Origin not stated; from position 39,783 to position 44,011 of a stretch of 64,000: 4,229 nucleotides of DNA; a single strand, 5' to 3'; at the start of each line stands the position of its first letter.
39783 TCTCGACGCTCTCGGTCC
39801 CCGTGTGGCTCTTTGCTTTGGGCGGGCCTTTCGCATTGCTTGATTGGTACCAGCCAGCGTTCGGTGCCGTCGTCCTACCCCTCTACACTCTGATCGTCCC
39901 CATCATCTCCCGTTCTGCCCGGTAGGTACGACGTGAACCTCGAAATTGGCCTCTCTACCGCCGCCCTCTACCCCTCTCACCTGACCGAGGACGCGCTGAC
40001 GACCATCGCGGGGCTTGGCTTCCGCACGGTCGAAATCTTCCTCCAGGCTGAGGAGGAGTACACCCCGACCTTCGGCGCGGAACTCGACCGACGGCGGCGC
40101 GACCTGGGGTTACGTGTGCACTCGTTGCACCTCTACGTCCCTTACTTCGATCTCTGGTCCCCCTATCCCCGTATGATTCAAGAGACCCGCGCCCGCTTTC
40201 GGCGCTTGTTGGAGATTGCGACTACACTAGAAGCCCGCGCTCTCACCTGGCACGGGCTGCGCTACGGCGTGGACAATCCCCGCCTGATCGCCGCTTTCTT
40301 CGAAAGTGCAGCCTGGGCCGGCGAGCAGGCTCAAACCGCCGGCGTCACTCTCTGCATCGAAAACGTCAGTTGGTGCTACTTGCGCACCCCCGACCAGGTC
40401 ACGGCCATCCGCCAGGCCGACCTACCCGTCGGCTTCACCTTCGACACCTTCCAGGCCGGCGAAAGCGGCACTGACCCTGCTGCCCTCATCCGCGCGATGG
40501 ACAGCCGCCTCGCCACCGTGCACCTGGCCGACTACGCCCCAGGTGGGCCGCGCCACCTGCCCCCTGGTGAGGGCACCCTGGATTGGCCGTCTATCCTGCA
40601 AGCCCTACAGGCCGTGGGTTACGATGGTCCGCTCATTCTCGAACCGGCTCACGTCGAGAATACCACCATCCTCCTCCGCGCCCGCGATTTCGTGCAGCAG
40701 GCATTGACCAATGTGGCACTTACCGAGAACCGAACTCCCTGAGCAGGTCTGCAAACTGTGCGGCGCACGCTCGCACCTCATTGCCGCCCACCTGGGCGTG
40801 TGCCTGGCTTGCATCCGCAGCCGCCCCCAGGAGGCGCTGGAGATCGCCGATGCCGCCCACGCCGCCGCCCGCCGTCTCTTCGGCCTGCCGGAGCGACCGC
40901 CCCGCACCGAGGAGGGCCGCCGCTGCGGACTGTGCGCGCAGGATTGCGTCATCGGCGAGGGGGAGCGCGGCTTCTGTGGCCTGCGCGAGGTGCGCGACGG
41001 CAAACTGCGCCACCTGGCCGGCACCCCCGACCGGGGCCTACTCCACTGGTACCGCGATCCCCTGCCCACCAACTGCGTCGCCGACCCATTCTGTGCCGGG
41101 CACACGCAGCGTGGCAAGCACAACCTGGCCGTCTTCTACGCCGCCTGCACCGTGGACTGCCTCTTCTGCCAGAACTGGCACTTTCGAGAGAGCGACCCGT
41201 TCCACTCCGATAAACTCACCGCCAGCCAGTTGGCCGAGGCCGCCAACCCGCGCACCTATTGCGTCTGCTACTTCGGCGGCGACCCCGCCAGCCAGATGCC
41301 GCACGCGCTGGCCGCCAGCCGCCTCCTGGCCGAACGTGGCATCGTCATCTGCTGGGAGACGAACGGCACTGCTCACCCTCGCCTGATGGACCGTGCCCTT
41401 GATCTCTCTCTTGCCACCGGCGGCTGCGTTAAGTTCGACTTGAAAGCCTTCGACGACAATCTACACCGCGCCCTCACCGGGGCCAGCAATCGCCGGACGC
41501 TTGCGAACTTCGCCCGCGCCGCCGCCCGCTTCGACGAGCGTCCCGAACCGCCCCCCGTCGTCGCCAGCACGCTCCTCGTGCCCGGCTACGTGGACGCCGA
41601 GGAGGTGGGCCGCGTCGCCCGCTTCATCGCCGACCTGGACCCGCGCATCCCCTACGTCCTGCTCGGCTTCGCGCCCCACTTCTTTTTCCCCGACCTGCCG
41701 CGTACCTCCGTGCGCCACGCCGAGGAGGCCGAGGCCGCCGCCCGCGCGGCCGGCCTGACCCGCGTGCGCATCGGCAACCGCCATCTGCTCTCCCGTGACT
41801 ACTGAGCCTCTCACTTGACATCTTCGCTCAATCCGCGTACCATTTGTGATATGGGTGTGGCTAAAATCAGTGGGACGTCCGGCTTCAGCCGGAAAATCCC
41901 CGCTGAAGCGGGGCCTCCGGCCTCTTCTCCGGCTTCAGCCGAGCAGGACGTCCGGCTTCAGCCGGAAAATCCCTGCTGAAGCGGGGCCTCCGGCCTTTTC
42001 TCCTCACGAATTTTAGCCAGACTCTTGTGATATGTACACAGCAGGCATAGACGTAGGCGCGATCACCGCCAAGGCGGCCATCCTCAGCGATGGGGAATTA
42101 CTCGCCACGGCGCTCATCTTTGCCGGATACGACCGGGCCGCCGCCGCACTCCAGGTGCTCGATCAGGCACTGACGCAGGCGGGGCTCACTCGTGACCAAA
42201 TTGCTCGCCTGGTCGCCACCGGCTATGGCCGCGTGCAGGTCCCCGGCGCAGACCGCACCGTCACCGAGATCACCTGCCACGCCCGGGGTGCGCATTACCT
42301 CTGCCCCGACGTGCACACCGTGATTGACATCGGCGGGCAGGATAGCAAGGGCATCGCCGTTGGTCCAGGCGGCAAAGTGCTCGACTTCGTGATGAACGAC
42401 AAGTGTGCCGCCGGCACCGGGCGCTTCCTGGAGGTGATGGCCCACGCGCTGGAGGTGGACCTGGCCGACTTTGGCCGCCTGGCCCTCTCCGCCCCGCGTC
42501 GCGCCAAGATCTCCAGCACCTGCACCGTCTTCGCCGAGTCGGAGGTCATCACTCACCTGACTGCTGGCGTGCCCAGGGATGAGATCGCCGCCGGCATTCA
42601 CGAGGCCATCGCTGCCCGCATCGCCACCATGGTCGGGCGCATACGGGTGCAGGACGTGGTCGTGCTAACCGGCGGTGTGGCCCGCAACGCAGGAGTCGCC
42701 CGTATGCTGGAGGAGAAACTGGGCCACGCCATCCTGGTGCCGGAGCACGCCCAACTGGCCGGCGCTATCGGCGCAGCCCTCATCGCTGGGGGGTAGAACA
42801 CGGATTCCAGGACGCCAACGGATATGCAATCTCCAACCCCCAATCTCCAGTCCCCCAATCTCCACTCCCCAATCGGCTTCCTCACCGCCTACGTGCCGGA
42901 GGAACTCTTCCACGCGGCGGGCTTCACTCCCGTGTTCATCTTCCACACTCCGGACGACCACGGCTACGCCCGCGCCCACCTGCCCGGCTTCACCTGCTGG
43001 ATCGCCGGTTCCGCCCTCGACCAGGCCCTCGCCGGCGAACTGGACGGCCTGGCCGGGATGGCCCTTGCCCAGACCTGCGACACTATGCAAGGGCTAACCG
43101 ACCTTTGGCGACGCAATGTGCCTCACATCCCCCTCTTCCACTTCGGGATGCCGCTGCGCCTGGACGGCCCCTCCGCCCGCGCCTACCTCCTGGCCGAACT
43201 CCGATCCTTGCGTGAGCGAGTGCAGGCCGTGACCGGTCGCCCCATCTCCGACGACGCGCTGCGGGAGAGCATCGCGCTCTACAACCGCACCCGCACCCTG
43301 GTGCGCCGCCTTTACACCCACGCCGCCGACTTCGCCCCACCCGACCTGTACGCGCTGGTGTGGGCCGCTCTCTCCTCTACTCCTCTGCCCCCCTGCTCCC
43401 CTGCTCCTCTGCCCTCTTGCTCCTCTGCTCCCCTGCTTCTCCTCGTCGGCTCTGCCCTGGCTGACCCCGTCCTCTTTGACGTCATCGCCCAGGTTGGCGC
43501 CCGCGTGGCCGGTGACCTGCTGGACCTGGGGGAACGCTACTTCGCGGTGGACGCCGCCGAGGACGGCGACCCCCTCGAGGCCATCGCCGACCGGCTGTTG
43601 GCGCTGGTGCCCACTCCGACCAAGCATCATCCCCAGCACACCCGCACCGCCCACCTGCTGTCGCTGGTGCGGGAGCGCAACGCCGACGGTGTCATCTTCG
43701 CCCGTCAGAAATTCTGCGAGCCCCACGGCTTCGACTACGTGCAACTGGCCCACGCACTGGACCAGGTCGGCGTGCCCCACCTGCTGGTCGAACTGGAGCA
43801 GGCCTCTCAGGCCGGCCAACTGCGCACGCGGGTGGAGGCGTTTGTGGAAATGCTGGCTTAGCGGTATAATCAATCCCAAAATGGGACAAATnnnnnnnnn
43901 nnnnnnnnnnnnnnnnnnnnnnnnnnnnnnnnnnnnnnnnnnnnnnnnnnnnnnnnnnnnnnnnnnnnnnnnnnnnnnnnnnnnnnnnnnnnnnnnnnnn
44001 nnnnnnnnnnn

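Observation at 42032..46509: AbiEii/AbiEi module in reversed gene order embedded inside a 2-hydroxyacyl-CoA dehydratase-like operon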

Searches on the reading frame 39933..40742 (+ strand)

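Call 3: search_protein_families(library=pfam, proteins=[window:39933-40742:+], max_evalue=0.01)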
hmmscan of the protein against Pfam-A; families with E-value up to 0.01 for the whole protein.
window:39933-40742:+ (269 aa): 1 family
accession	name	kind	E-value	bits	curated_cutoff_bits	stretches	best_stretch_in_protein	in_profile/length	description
PF01261.30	AP_endonuc_2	-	3.2e-34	119.2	31.1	1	25-246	4-238/249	Xylose isomerase-like TIM barrel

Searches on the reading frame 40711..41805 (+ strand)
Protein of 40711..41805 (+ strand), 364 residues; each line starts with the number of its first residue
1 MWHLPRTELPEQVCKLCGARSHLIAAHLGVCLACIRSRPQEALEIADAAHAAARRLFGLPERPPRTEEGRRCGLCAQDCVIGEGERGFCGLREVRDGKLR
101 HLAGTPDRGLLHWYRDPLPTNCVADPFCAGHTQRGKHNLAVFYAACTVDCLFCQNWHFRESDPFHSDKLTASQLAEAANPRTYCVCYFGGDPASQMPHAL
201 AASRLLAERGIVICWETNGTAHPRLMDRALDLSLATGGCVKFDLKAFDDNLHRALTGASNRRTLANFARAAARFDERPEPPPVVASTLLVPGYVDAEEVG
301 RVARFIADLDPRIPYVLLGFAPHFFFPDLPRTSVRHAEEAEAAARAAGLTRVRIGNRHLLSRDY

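Call 3: search_protein_families(library=pfam, proteins=[window:40711-41805:+], max_evalue=0.01)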
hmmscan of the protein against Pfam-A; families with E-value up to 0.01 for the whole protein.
window:40711-41805:+ (364 aa): 2 families
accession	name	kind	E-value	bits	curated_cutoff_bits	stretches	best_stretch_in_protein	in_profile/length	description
PF04055.27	Radical_SAM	-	8.9e-16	58.9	29.5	1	142-299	3-159/166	Radical SAM superfamily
PF13353.11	Fer4_12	-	0.001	19.8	22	1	139-227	8-99/137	4Fe-4S single cluster domain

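Call 36: search_protein_families(library=ncbifam, proteins=[window:40711-41805:+], max_evalue=0.001)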
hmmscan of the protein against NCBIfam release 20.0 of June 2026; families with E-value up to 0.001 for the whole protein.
window:40711-41805:+ (364 aa): 10 families
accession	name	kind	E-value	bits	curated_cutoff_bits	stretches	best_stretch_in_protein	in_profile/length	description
TIGR04337.1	AmmeMemoSam_rS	hypoth_equivalog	1.6e-20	73.3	220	1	70-358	11-287/349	AmmeMemoRadiSam system radical SAM enzyme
NF048010.1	SfplDhtActHpsHDes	equivalog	1.2e-12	47.3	430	1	188-320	138-263/298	(2S)-3-sulfopropanediol dehydratase activating enzyme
TIGR02493.1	PFLA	equivalog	8.2e-12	45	231.75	1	139-310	18-187/235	pyruvate formate-lyase-activating protein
NF008356.0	PRK11145.1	equivalog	3.9e-10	39.4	375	1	140-310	24-192/246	pyruvate formate lyase 1-activating protein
TIGR04041.1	activase_YjjW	hypoth_equivalog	4.8e-10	39.3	250.2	1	188-342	115-260/276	YjjW family glycine radical enzyme activase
TIGR02494.1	PFLE_PFLC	subfamily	1.1e-07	31.4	174.35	1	188-311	130-244/293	glycyl-radical enzyme activating protein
TIGR02495.1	NrdG2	equivalog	5.1e-07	29.2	131.15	1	135-306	15-180/193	anaerobic ribonucleoside-triphosphate reductase activating protein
NF033719.1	ind_deCO2_activ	equivalog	1e-05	25.1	425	1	185-309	133-248/302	indoleacetate decarboxylase activase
NF043069.1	T4HPD_activ_SAM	equivalog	2.1e-05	24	425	0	185-271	127-209/299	trans-4-hydroxy-L-proline dehydratase activase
NF033717.2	HPDL_rSAM_activ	equivalog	0.00019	20.8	420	0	185-308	134-250/311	4-hydroxyphenylacetate decarboxylase activase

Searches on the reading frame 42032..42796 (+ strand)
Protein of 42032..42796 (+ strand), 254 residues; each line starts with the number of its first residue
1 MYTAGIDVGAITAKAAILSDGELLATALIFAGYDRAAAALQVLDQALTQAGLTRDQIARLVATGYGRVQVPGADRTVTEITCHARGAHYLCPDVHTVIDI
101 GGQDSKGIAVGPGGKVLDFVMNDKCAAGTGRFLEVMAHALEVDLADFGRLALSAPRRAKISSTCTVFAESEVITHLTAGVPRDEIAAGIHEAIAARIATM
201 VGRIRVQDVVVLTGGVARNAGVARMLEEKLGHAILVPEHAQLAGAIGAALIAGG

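Call 3: search_protein_families(library=pfam, proteins=[window:42032-42796:+], max_evalue=0.01)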
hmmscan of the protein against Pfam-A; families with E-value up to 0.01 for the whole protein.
window:42032-42796:+ (254 aa): 3 families
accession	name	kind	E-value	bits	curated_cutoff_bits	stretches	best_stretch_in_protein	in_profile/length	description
PF01869.26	BcrAD_BadFG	-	1e-62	212.5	31.5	1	5-252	2-271/271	BadF/BadG/BcrA/BcrD ATPase family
PF22521.2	HypF_C_2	-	1.1e-06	29.1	27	1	170-233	154-220/241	Carbamoyltransferase, Kae1-like Domain, second subdomain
PF02782.22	FGGY_C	-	0.00096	19.4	27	1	173-252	111-194/198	FGGY family of carbohydrate kinases, C-terminal domain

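Call 36: search_protein_families(library=ncbifam, proteins=[window:42032-42796:+], max_evalue=0.001)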
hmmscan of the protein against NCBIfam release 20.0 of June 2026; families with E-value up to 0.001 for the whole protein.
window:42032-42796:+ (254 aa): 7 families
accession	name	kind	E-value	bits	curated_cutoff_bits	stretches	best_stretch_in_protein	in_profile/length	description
TIGR00241.1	CoA_E_activ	domain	6.9e-88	294.4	125.4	1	2-251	1-248/248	acyl-CoA dehydratase activase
TIGR03192.1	benz_CoA_bzdQ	equivalog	4.6e-56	190.4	380.2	1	2-251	33-285/293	benzoyl-CoA reductase, bzd-type, subunit Q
TIGR02259.1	benz_CoA_red_A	equivalog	1.1e-44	152.9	578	1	58-230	231-409/432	benzoyl-CoA reductase subunit A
TIGR03286.1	methan_mark_15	hypoth_equivalog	4.3e-43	147.8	455.75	1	3-253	146-402/404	methanogenesis marker 15 protein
TIGR02261.1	benz_CoA_red_D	equivalog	1.1e-33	116.5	312.85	1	3-250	3-260/262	benzoyl-CoA reductase subunit D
NF009842.0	PRK13317.1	equivalog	2e-05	24.1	234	0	171-251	184-271/277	type II pantothenate kinase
NF011660.0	PRK15080.1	equivalog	0.00064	19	182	0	190-250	212-271/277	ethanolamine utilization protein EutJ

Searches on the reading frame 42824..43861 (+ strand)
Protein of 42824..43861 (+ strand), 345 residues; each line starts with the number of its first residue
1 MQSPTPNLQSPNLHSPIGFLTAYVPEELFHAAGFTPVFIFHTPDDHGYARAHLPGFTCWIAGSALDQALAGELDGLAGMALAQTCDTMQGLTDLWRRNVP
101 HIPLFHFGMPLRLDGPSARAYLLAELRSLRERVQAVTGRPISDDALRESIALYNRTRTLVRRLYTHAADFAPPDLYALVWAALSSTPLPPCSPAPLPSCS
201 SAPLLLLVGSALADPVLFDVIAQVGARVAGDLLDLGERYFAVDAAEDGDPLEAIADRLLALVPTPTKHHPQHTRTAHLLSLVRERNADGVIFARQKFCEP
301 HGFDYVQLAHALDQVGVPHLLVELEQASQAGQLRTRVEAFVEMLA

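Call 3: search_protein_families(library=pfam, proteins=[window:42824-43861:+], max_evalue=0.01)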
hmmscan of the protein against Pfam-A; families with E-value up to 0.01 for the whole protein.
window:42824-43861:+ (345 aa): 1 family
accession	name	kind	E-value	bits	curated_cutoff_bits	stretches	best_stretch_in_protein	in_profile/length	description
PF06050.19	HGD-D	-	2e-67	228.6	28.4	1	22-344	2-342/342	2-hydroxyglutaryl-CoA dehydratase, D-component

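Call 36: search_protein_families(library=ncbifam, proteins=[window:42824-43861:+], max_evalue=0.001)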
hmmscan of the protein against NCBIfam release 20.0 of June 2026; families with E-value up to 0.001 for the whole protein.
window:42824-43861:+ (345 aa): 4 families
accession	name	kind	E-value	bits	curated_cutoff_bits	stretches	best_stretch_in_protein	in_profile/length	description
TIGR03190.1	benz_CoA_bzdN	equivalog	5.1e-48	163.8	453.8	2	206-344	233-371/377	benzoyl-CoA reductase, bzd-type, subunit N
NF052456.1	HyiscapDhHadC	equivalog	1.4e-46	159.1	700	2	15-169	29-183/372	(R)-2-hydroxyisocaproyl-CoA dehydratase subunit beta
TIGR02263.1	benz_CoA_red_C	equivalog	3.6e-37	128.2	421.15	2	17-169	33-187/380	benzoyl-CoA reductase subunit C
NF040772.1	double_cubane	equivalog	1.1e-29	103.7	350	2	216-344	244-372/372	double-cubane-cluster-containing anaerobic reductase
